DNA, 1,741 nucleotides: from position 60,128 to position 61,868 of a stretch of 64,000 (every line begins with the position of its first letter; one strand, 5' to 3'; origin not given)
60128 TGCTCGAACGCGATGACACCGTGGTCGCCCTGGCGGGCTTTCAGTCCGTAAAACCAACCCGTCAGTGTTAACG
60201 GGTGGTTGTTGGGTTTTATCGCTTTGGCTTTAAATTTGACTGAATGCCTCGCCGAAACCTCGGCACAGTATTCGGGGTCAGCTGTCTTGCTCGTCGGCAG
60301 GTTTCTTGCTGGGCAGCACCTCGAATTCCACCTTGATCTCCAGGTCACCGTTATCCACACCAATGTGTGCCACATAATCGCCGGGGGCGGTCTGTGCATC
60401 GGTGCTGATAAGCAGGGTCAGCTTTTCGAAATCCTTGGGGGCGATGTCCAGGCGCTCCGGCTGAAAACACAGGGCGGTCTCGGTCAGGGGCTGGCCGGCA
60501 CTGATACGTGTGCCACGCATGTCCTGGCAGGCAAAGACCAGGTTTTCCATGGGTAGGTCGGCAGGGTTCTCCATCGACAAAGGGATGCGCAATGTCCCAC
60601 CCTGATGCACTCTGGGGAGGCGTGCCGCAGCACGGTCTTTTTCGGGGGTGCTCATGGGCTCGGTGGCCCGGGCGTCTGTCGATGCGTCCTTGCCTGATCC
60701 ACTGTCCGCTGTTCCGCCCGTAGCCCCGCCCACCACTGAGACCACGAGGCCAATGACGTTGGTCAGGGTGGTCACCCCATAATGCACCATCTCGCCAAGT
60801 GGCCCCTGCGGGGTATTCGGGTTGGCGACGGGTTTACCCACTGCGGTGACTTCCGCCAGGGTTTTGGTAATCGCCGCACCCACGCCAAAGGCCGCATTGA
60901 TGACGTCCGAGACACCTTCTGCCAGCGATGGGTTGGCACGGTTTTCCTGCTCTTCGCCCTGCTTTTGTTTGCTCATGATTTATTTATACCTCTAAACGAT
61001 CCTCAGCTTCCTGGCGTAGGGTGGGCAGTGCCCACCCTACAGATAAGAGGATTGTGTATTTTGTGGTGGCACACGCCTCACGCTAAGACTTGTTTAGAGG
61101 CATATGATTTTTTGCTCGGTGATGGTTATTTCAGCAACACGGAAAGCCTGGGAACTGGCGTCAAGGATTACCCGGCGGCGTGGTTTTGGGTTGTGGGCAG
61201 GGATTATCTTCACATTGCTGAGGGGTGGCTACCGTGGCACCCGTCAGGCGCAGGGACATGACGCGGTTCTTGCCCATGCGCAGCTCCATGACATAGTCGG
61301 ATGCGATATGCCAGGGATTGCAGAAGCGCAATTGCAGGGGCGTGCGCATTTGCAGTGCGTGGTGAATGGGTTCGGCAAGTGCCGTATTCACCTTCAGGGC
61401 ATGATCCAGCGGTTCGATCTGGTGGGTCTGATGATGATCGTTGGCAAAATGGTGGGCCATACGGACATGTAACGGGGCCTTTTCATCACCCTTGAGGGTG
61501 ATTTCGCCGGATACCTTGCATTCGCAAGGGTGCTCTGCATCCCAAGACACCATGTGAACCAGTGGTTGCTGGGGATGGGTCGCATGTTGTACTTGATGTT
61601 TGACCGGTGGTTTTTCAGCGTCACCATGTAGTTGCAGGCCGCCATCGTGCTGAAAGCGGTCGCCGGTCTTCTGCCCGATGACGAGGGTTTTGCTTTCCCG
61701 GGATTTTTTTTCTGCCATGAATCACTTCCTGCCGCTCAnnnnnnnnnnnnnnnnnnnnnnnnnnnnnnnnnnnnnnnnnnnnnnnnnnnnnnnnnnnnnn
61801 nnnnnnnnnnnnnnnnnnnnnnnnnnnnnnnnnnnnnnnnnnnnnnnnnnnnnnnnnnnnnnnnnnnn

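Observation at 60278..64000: Four co-directional orphan genes running off the right edge: candidate uncharacterised system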

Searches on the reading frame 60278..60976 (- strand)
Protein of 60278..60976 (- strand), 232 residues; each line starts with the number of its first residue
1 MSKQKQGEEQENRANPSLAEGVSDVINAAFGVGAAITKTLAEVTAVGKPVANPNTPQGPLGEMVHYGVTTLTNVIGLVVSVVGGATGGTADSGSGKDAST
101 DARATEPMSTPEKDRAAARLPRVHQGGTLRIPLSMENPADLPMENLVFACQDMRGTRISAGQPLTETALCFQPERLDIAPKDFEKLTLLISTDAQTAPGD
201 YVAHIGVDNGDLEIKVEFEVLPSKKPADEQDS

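Call 4: search_protein_families(library=pfam, proteins=[window:60278-60976:-], max_evalue=1)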
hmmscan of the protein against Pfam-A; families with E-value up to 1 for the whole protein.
window:60278-60976:- (232 aa): 0 families

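Call 5: search_protein_families(library=ncbifam, proteins=[window:60278-60976:-], max_evalue=1)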
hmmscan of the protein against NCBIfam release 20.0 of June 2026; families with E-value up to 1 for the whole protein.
window:60278-60976:- (232 aa): 1 family
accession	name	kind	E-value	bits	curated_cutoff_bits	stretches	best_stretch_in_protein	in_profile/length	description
TIGR01541.1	tape_meas_lam_C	equivalog_domain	0.31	10.1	104.75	1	71-102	216-247/332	phage tail tape measure protein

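Call 6: search_protein_families(library=padloc, proteins=[window:60278-60976:-], max_evalue=1)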
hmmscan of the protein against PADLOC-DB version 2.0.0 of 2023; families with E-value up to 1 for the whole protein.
window:60278-60976:- (232 aa): 1 family
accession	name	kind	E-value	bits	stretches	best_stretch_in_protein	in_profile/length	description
PDLC01498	typeIV_Cas5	-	0.039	11.5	1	11-51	116-156/228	CAS-IV-A; effector_G5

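Call 56: search_solved_structures(query=A5, max_evalue=10)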
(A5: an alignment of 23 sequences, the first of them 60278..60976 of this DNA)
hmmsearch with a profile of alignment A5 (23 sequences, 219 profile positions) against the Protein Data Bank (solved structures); distinct sequences matched with E-value up to 10: 0.

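Call 69: search_protein_families(library=pfam, alignment_id=A5, max_evalue=10)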
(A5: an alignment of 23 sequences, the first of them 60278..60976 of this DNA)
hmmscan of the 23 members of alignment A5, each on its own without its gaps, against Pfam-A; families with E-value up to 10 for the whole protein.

A. member 1, window:60278-60976:- (232 aa): 0 families

B. families by the number of members that match (of 23 scanned): 13 families
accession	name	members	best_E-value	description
PF10633.15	NPCBM_assoc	4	0.00014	NPCBM-associated, NEW3 domain of alpha-galactosidase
PF11614.14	FixG_C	3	0.0031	IG-like fold at C-terminal of FixG, putative oxidoreductase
PF16116.10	DUF4832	3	0.026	Domain of unknown function (DUF4832)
PF16072.10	DUF4813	1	0.0035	Domain of unknown function (DUF4813)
PF03627.19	PapG_N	1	0.034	PapG carbohydrate binding domain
PF10428.14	SOG2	1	0.056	RAM signalling pathway protein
PF06280.18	fn3_5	1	0.088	Fn3-like domain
PF06911.18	Senescence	1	0.14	Senescence domain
PF01608.23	I_LWEQ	1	0.15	I/LWEQ domain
PF01835.25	MG2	1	0.19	MG2 domain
PF21027.3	Sde0182_C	1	0.23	Cellulose-binding protein Sde0182, C-terminal domain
PF11141.13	DUF2914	1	0.23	Protein of unknown function (DUF2914)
PF15418.12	DUF4625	1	0.24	Domain of unknown function (DUF4625)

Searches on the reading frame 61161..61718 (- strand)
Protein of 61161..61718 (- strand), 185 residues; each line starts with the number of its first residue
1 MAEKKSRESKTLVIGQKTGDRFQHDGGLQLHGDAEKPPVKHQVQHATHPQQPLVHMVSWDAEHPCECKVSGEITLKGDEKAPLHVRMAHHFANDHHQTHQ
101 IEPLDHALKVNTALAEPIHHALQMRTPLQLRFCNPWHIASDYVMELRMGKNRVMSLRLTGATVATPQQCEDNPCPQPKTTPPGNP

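Call 4: search_protein_families(library=pfam, proteins=[window:61161-61718:-], max_evalue=1)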
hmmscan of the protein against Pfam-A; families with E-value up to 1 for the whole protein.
window:61161-61718:- (185 aa): 0 families

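Call 5: search_protein_families(library=ncbifam, proteins=[window:61161-61718:-], max_evalue=1)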
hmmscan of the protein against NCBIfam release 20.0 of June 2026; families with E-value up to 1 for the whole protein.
window:61161-61718:- (185 aa): 0 families

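Call 6: search_protein_families(library=padloc, proteins=[window:61161-61718:-], max_evalue=1)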
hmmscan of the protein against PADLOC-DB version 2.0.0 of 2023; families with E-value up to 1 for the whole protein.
window:61161-61718:- (185 aa): 0 families

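Call 12: find_encoding_contigs(protein=window:61161-61718:-, flank=10000, max_places=6)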
Protein window:61161-61718:- (185 aa): 1 contig read that carries it; 1 place shown.
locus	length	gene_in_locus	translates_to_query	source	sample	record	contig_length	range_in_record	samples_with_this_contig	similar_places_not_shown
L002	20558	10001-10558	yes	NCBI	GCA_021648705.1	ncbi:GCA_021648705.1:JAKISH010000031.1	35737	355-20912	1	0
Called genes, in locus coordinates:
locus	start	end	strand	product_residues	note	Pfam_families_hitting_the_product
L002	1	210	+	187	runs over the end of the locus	?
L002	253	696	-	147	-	PF00085:Thioredoxin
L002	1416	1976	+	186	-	-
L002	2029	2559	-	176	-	-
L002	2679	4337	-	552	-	PF00348:polyprenyl_synt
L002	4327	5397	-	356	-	-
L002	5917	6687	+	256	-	-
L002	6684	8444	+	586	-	-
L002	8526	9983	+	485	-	-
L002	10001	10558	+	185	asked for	-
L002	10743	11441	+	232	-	-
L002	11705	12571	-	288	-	PF08501:Shikimate_dh_N, PF01488:Shikimate_DH, PF18317:SDH_C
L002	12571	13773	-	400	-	PF01384:PHO4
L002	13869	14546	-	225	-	PF01865:PhoU_div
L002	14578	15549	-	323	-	PF00490:ALAD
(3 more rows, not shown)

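Call 55: search_solved_structures(query=A4, max_evalue=10)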
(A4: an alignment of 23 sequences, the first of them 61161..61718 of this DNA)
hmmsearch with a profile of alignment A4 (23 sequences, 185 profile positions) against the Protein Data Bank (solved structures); distinct sequences matched with E-value up to 10: 0.
